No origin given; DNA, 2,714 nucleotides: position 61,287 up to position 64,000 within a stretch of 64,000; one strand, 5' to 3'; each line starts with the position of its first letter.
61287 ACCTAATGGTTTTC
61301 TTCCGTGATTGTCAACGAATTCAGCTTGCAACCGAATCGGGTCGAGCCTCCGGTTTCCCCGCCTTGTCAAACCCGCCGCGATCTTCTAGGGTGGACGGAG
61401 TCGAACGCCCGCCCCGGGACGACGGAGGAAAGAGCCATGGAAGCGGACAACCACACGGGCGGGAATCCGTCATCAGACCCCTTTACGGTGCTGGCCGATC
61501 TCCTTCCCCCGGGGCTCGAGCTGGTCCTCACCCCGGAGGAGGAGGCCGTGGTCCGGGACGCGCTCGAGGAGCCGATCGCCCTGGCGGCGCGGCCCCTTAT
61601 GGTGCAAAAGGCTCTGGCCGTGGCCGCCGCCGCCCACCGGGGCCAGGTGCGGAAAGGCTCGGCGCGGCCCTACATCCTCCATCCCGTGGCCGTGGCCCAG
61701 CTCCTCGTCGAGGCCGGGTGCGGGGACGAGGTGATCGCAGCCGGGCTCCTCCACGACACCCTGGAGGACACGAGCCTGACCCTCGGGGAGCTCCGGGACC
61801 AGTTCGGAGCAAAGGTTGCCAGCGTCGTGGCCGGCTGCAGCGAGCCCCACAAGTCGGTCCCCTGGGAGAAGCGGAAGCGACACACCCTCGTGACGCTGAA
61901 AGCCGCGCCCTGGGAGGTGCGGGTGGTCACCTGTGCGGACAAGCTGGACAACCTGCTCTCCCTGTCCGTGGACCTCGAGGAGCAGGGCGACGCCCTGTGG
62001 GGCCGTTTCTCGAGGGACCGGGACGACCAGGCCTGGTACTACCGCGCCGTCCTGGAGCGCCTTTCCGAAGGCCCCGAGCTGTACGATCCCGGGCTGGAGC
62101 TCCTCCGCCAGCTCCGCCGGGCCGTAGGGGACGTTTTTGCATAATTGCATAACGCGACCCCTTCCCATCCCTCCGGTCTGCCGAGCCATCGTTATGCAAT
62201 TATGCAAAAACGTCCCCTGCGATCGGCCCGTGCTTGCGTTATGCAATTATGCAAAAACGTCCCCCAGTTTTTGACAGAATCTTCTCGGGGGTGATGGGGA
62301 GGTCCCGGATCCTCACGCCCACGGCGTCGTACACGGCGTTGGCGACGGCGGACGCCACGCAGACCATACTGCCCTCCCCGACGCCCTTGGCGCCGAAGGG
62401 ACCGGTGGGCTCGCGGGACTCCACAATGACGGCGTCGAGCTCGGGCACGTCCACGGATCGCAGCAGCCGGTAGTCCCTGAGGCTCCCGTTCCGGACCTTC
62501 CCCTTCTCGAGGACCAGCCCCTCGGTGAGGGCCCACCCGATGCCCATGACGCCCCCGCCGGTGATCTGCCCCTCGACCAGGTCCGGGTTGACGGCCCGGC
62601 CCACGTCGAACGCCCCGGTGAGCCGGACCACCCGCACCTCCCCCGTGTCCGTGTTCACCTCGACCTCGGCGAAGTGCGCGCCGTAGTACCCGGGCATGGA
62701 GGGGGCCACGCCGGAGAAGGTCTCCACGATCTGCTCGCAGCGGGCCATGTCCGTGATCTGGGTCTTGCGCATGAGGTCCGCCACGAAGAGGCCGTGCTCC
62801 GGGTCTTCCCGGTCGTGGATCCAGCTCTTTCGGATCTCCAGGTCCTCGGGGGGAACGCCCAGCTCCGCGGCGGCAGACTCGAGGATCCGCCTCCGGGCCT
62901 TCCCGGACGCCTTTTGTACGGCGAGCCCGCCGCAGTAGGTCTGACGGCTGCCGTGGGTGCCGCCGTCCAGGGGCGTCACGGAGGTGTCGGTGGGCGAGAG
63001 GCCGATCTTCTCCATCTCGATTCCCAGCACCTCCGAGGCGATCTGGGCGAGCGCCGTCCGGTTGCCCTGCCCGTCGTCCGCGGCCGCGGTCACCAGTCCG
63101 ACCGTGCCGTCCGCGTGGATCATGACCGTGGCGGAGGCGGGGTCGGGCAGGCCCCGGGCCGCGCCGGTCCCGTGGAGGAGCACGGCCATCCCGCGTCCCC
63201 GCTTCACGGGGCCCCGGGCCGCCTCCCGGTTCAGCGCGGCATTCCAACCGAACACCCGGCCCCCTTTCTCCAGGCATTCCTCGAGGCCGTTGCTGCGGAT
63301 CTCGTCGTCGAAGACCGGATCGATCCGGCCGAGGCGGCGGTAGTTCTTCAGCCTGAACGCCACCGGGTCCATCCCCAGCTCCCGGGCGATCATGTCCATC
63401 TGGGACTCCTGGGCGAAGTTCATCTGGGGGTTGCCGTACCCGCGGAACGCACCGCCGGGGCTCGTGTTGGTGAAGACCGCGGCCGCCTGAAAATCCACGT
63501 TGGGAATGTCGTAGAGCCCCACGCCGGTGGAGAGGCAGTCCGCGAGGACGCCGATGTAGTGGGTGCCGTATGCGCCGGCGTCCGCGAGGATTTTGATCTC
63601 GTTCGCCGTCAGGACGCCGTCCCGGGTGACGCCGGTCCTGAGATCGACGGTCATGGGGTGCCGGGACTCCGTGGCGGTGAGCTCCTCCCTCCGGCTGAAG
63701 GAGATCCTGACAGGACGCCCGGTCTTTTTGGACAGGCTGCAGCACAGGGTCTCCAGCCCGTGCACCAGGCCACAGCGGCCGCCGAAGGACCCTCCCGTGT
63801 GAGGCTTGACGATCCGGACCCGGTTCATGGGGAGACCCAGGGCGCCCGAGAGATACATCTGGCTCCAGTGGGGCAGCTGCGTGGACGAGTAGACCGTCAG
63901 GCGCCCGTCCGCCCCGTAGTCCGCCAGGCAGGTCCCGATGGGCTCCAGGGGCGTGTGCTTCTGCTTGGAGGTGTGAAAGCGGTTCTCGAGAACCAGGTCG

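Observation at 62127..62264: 27-nt AT-rich repeat in three exact copies that supplies the C-termini and stop codons of two convergent genes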

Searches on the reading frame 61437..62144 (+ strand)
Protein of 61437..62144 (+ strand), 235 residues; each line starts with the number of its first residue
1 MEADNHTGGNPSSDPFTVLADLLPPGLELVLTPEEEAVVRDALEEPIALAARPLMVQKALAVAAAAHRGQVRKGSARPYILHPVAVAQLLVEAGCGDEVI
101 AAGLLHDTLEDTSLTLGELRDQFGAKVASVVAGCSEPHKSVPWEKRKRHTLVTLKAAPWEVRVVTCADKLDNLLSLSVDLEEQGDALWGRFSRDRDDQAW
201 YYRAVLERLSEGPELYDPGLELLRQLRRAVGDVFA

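Call 27: search_protein_families(library=pfam, proteins=[window:61437-62144:+])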
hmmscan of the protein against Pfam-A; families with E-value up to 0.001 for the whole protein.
window:61437-62144:+ (235 aa): 2 families
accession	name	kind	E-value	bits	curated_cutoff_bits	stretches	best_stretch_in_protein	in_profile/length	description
PF13328.12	HD_4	-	3.4e-19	69.6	27.2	1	59-181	1-132/156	HD domain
PF01966.28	HD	-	0.00018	22.2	22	1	80-172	2-115/116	HD domain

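Call 34: find_homologous_proteins(query=window:61437-62144:+, max_evalue=1e-10)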
Query window:61437-62144:+ (235 aa): 286 proteins with E <= 1e-10 among 8000 candidates; the best 120 are listed.
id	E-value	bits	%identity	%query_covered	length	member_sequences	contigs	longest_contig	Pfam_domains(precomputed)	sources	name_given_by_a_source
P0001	2.3e-150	517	100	100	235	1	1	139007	PF13328.13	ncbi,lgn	-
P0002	3.0e-131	454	90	97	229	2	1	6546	PF13328.13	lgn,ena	-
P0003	3.3e-129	447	88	100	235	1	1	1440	PF13328.13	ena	-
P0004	3.4e-118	411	85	94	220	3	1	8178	PF13328.13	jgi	jgi:(p)ppGpp synthase/HD superfamily hydrolase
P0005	3.9e-115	401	79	100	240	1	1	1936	PF13328.13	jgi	jgi:(p)ppGpp synthase/HD superfamily hydrolase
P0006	5.4e-112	391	77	100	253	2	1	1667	PF13328.13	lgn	-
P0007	5.1e-109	381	74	100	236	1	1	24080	PF13328.13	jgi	jgi:(p)ppGpp synthase/HD superfamily hydrolase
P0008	1.1e-90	321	70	86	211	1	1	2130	PF13328.13,PF01966.29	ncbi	-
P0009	1.3e-83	298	61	95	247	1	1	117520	PF13328.13,PF01966.29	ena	-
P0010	1.9e-80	288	72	77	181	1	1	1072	PF13328.13,PF01966.29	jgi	-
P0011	8.0e-79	283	64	92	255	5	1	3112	PF13328.13,PF01966.29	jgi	jgi:(p)ppGpp synthase/HD superfamily hydrolase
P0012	1.2e-76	275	64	92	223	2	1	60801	PF13328.13,PF01966.29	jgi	-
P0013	6.1e-75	270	59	98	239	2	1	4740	PF13328.13,PF01966.29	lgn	-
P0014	2.5e-74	268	88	62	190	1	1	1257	PF13328.13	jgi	jgi:hypothetical protein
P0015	1.6e-73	265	67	79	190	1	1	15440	PF13328.13,PF01966.29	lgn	-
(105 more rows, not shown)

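Call 36: find_encoding_contigs(protein=P0004, flank=4000, max_places=3)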
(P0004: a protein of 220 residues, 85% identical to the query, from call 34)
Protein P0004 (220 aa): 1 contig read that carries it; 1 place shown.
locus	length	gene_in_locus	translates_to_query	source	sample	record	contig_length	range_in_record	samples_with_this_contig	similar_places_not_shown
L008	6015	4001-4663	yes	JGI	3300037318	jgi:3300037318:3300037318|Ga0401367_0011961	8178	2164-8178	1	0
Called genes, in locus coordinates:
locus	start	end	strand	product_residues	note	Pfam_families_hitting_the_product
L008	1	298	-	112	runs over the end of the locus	PF01740:STAS, PF13466:STAS_2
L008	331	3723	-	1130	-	PF00498:FHA, PF16697:Yop-YscD_cpl, PF01590:GAF, PF13185:GAF_2, PF00989:PAS, PF08448:PAS_4, PF13426:PAS_9, PF00989:PAS, +10 more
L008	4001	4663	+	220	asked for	PF13328:HD_4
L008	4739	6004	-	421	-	PF02738:MoCoBD_1, PF20256:MoCoBD_2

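Call 37: find_encoding_contigs(protein=P0002, flank=4000, max_places=3)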
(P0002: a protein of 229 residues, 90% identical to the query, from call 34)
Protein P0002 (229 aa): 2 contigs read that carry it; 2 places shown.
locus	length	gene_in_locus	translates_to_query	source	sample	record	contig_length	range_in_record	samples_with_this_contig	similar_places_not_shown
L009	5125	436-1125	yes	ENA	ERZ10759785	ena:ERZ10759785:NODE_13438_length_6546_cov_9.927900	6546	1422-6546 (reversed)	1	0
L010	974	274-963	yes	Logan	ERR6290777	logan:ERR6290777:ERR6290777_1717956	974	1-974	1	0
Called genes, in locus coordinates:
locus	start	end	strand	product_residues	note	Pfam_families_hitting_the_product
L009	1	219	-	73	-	?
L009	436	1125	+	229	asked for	PF13328:HD_4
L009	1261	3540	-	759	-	PF01315:Ald_Xan_dh_C, PF02738:MoCoBD_1, PF20256:MoCoBD_2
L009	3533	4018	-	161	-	PF00111:Fer2, PF01799:Fer2_2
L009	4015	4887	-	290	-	PF00941:FAD_binding_5, PF03450:CO_deh_flav_C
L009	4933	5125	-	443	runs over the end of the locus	PF06965:Na_H_antiport_1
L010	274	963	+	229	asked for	PF13328:HD_4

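Call 38: find_encoding_contigs(protein=P0007, flank=4000, max_places=3)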
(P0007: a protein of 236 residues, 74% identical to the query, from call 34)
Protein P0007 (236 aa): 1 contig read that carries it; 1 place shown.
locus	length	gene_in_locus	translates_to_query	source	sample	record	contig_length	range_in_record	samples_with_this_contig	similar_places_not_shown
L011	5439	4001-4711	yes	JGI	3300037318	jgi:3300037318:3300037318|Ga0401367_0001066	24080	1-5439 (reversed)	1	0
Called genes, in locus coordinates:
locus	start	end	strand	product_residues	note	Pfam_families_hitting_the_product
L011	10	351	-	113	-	PF01740:STAS, PF13466:STAS_2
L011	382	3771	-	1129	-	PF00498:FHA, PF16697:Yop-YscD_cpl, PF01590:GAF, PF13185:GAF_2, PF00989:PAS, PF08447:PAS_3, PF08448:PAS_4, PF13426:PAS_9, +10 more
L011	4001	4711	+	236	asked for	PF13328:HD_4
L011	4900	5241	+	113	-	PF12844:HTH_19 (faint), PF01381:HTH_3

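Call 70: find_encoding_contigs(protein=P0001, flank=10000, max_places=3)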
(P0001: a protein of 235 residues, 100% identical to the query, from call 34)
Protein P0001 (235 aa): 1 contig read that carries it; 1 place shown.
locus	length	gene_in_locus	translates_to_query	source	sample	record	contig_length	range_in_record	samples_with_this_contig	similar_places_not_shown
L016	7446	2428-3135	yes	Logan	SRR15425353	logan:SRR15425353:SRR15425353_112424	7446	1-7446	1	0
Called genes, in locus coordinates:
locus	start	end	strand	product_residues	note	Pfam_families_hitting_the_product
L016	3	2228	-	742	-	?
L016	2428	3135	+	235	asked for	PF13328:HD_4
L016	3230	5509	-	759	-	PF01315:Ald_Xan_dh_C, PF02738:MoCoBD_1, PF20256:MoCoBD_2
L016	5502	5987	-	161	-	PF00111:Fer2, PF01799:Fer2_2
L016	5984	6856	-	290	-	PF00941:FAD_binding_5, PF03450:CO_deh_flav_C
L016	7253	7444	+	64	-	?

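Call 86: list_cluster_members(proteins=[P0001, P0121, P0125])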
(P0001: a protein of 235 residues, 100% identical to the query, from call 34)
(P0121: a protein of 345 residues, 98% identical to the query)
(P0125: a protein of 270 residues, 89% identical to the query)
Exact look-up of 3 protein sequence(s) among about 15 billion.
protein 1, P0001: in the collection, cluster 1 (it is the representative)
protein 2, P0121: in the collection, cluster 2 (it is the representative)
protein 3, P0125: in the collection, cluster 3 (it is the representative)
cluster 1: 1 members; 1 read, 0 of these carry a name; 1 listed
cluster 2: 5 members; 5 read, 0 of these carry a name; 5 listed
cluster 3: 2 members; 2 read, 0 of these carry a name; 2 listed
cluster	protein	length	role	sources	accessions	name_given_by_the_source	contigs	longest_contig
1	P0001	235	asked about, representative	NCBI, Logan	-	-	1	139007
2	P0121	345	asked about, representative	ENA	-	-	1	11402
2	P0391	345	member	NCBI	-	-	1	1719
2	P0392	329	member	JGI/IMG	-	-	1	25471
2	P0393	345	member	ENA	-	-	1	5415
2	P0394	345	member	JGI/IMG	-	-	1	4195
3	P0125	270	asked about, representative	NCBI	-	-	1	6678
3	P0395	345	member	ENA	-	-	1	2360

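Call 87: find_encoding_contigs(protein=P0392, flank=2500, max_places=2)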
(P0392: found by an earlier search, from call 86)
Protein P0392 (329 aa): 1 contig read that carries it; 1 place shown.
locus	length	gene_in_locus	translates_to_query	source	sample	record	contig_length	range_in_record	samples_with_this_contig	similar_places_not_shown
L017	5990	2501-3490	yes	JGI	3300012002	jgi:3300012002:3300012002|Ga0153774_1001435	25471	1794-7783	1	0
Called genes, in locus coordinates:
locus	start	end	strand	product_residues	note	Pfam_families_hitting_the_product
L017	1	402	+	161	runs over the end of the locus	PF01797:Y1_Tnp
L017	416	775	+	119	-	-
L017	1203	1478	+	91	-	-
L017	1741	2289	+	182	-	-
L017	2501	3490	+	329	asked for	PF01797:Y1_Tnp (weak)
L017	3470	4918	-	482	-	PF02878:PGM_PMM_I, PF02879:PGM_PMM_II, PF02880:PGM_PMM_III, PF00408:PGM_PMM_IV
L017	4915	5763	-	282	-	PF00561:Abhydrolase_1, PF12146:Hydrolase_4, PF12697:Abhydrolase_6, PF00326:Peptidase_S9 (weak)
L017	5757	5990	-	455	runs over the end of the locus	PF00753:Lactamase_B, PF23023:Anti-Pycsar_Apyc1 (weak), PF12706:Lactamase_B_2 (weak), PF10996:Beta-Casp, PF07521:RMMBL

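Call 88: find_encoding_contigs(protein=P0393, flank=2500, max_places=2)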
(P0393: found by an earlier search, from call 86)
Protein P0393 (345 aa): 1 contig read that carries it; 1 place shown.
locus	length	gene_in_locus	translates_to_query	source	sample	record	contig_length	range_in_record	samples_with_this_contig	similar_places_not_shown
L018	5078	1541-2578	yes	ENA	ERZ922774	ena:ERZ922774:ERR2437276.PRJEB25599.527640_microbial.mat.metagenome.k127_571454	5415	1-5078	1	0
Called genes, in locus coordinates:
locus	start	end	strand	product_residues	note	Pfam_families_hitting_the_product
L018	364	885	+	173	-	-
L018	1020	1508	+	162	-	PF01548:DEDD_Tnp_IS110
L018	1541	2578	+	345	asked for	PF01797:Y1_Tnp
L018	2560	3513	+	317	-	-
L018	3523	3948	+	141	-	-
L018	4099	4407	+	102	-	-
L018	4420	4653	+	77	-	-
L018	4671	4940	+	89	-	-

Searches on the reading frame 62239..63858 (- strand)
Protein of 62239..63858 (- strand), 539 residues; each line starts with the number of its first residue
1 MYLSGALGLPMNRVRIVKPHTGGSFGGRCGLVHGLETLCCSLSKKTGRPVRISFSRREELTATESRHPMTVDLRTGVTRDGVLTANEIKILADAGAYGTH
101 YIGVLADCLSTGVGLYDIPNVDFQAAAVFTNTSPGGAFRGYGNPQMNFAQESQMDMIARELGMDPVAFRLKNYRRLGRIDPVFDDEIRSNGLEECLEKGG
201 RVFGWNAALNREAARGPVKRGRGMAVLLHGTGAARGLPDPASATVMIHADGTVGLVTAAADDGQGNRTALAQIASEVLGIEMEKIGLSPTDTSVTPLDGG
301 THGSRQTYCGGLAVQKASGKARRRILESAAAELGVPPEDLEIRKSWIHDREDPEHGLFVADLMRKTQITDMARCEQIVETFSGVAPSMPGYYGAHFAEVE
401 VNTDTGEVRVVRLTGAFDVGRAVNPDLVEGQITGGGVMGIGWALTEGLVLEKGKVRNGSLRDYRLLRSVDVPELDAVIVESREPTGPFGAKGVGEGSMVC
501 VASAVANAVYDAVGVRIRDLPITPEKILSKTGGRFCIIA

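Call 27: search_protein_families(library=pfam, proteins=[window:62239-63858:-])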
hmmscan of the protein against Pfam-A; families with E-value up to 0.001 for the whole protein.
window:62239-63858:- (539 aa): 2 families
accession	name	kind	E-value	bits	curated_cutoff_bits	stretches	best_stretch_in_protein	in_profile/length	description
PF20256.3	MoCoBD_2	-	8.7e-69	232.6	27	1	210-472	15-283/283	Molybdopterin cofactor-binding domain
PF02738.23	MoCoBD_1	-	4.2e-59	200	27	1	3-173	75-244/244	Molybdopterin cofactor-binding domain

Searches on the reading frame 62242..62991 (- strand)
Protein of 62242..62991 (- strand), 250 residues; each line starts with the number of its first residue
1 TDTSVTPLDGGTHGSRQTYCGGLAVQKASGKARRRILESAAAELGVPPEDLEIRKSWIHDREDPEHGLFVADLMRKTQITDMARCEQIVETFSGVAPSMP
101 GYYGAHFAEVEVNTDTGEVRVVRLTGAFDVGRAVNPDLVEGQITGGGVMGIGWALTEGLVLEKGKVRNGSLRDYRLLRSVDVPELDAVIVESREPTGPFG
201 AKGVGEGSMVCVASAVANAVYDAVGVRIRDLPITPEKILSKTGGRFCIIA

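Call 76: search_protein_representatives(protein=window:62242-62991:-)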
Query: 250 residues. Proteins with E-value up to 0.001 (for the whole library): 24663; up to 1e-10: 10628; up to 1e-30: 1221. The best 150 are listed.
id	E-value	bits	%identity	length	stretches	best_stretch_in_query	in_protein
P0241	6.8e-92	323.9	65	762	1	2-240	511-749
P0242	1.8e-84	299.6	57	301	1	1-241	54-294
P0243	6.1e-60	219.3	50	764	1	2-239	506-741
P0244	2.6e-57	210.6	47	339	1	2-240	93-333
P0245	7.2e-57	209.2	49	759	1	2-240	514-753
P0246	1.0e-56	208.7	45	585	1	2-240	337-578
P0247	1.4e-56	208.2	47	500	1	2-240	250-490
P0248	3.0e-56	207.1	50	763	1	2-240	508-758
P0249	1.7e-55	204.7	45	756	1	1-240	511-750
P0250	4.8e-55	203.2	43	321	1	2-240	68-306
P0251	1.2e-54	201.9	40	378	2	100-243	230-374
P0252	5.2e-54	199.8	47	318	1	2-240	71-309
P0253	7.8e-54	199.2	46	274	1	2-242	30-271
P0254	1.0e-53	198.9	46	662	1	2-241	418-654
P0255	2.2e-53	197.7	44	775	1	2-240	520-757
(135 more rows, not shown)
